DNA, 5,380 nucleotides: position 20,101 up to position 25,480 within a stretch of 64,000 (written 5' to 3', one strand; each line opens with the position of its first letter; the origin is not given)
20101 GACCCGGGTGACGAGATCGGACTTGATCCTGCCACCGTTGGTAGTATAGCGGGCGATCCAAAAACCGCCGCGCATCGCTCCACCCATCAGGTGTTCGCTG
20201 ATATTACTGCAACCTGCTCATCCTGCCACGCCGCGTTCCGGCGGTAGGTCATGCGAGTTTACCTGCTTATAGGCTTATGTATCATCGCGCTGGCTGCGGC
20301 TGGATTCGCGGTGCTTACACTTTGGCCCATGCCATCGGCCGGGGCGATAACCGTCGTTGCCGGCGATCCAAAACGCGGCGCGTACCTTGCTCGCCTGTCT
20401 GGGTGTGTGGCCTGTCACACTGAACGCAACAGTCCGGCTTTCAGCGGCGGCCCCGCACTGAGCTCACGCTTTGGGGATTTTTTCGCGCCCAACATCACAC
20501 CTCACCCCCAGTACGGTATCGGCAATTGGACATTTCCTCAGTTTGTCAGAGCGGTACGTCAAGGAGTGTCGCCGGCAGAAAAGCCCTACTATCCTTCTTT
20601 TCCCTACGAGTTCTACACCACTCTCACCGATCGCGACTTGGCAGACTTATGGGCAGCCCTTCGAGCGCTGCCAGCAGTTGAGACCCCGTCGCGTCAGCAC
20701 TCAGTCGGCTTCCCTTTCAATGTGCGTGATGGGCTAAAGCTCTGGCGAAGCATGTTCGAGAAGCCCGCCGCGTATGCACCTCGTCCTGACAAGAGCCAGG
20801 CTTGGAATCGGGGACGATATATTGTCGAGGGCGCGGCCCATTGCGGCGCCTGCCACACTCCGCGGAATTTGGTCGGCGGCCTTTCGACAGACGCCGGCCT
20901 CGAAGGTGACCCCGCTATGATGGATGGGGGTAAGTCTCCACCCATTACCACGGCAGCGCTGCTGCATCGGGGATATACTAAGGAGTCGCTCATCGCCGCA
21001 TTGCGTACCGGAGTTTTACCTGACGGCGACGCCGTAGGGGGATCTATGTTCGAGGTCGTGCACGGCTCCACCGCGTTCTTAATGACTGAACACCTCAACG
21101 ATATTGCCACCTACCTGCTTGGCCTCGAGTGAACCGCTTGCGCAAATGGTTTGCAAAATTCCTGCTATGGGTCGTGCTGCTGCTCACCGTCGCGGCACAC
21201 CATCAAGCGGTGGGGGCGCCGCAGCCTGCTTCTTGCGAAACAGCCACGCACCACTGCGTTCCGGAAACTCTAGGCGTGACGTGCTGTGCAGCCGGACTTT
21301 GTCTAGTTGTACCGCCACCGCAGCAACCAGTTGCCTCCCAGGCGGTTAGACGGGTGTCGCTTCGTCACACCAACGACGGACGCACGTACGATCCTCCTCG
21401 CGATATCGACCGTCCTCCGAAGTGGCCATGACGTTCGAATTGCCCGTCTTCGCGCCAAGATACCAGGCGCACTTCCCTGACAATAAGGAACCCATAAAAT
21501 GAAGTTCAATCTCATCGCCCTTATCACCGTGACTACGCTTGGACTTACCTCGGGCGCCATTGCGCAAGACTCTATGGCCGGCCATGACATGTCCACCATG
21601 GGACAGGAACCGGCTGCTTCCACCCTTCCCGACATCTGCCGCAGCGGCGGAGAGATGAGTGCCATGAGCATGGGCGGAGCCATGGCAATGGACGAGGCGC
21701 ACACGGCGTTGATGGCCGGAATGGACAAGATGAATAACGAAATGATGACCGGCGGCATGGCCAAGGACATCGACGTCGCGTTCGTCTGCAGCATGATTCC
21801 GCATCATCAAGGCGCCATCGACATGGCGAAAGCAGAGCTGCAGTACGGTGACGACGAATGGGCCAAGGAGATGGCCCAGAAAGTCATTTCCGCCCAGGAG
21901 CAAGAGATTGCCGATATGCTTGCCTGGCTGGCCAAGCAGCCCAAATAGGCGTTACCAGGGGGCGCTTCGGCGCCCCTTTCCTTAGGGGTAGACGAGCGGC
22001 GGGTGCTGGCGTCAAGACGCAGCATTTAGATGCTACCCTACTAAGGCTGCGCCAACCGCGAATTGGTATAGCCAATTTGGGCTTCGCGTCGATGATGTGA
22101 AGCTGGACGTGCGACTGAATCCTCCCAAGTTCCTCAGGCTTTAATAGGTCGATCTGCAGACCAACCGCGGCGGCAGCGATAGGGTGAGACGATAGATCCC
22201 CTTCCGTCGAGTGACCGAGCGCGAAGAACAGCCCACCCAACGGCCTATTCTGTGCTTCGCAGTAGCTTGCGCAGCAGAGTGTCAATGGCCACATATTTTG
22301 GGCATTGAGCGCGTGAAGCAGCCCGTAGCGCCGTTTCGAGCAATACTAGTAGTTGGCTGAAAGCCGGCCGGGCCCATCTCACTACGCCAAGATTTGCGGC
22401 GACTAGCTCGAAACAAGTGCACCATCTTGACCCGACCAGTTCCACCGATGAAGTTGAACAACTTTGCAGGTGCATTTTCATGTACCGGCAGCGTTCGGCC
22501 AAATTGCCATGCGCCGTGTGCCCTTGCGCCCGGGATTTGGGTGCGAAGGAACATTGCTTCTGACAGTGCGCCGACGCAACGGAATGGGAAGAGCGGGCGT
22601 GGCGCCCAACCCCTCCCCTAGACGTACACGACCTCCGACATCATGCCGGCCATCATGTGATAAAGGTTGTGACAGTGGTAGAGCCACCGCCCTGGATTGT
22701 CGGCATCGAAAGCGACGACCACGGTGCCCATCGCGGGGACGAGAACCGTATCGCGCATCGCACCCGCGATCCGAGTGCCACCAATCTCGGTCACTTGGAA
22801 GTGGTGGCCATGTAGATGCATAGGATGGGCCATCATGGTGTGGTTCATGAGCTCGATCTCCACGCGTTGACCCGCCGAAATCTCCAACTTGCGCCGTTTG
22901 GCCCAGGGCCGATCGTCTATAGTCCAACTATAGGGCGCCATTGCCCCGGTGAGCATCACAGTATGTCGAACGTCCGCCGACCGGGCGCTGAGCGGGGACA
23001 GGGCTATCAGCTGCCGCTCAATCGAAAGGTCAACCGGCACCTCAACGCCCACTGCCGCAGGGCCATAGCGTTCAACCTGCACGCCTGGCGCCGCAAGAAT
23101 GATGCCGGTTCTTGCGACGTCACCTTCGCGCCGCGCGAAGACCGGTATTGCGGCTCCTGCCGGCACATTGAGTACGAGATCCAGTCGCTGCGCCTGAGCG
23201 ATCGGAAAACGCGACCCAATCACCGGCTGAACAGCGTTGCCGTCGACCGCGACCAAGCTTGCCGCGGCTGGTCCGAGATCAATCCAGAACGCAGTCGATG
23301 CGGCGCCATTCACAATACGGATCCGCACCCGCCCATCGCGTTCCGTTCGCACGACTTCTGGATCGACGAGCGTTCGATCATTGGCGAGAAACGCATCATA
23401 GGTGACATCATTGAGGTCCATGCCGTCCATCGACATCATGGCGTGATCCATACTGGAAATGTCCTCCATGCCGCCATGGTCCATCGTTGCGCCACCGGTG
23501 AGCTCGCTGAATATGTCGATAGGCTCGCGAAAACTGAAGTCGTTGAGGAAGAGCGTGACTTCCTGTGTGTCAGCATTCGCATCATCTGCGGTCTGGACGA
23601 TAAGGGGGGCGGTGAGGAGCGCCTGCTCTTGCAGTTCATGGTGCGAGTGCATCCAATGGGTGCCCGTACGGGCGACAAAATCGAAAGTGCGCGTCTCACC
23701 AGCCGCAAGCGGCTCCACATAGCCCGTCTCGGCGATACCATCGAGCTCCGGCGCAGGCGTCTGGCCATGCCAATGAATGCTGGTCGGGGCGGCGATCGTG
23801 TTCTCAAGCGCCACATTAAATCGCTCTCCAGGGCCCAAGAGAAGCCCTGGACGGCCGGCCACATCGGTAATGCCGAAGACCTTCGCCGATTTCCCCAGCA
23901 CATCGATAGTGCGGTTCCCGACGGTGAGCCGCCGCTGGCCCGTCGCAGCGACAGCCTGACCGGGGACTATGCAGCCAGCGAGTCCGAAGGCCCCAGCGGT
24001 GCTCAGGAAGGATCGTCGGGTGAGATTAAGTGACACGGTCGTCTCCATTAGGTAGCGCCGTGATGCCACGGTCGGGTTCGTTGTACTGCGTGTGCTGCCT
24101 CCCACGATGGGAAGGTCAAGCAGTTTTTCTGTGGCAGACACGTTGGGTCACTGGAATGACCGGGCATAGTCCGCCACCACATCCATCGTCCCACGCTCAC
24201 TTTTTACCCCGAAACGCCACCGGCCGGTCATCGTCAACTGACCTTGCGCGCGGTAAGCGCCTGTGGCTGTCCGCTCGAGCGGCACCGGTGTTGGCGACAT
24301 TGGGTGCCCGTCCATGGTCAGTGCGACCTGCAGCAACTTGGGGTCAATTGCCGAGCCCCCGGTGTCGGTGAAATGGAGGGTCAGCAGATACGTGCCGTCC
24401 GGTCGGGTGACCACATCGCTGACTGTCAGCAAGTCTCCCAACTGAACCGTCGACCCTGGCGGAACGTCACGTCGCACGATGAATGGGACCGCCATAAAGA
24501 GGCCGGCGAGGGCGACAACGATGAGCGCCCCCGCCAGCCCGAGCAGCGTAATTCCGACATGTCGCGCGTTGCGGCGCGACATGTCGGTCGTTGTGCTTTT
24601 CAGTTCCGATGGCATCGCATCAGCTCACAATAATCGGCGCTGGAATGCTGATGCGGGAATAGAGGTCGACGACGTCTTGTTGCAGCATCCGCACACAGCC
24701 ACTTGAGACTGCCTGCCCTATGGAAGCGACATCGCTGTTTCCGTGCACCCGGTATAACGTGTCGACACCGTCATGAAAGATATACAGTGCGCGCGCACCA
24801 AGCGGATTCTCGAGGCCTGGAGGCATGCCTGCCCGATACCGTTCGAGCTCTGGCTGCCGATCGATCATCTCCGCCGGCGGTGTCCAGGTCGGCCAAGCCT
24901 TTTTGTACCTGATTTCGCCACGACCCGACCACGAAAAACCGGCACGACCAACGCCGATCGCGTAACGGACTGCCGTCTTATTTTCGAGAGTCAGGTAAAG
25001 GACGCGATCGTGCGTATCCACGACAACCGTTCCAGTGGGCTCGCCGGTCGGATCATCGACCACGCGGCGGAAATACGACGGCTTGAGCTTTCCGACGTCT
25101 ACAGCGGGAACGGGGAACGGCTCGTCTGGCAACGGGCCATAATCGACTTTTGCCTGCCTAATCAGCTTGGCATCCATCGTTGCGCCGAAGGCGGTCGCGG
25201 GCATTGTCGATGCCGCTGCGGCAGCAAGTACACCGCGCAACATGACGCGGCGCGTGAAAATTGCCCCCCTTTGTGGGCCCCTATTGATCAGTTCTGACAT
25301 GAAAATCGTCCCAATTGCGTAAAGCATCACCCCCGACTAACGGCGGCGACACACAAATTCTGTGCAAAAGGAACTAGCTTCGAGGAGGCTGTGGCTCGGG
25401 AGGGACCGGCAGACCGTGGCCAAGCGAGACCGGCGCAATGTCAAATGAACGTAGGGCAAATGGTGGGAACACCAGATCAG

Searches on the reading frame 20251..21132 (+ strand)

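Call 94: search_protein_families(library=pfam, proteins=[window:20251-21132:+], max_evalue=0.001)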
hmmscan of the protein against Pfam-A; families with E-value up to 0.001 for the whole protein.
window:20251-21132:+ (293 aa): 2 families
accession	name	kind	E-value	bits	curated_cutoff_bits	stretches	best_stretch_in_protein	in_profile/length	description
PF00034.26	Cytochrom_C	-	5.3e-05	24.9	21.3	0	42-135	3-84/90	Cytochrome c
PF13442.11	Cytochrome_CBB3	-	0.00039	21.1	27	0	185-255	3-45/68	Cytochrome C oxidase, cbb3-type, subunit III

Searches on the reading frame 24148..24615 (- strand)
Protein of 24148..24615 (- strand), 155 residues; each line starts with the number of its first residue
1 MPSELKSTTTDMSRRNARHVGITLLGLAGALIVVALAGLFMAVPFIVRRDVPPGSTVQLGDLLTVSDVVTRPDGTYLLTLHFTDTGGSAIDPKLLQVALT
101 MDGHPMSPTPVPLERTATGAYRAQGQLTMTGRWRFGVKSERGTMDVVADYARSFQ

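Call 94: search_protein_families(library=pfam, proteins=[window:24148-24615:-], max_evalue=0.001)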
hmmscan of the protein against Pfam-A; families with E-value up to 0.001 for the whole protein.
window:24148-24615:- (155 aa): 2 families
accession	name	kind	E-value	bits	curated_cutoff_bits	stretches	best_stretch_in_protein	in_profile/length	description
PF13115.11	YtkA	-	0.00011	23.2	25.9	1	79-137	25-84/85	YtkA-like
PF05751.16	FixH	-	0.0003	21.2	23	1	78-142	75-139/150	FixH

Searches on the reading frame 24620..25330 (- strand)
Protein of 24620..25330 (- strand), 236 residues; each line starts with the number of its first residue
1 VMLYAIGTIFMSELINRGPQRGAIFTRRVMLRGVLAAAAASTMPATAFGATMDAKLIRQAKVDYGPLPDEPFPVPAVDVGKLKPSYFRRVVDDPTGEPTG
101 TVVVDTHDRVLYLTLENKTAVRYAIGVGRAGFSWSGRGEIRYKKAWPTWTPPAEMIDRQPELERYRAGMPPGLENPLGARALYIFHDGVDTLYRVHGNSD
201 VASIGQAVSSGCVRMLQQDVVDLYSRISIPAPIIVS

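Call 94: search_protein_families(library=pfam, proteins=[window:24620-25330:-], max_evalue=0.001)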
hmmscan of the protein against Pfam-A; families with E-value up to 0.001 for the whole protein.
window:24620-25330:- (236 aa): 1 family
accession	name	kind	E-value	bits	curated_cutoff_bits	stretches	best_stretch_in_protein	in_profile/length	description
PF03734.19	YkuD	-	2.5e-18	67.5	23.4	1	101-235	3-146/146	L,D-transpeptidase catalytic domain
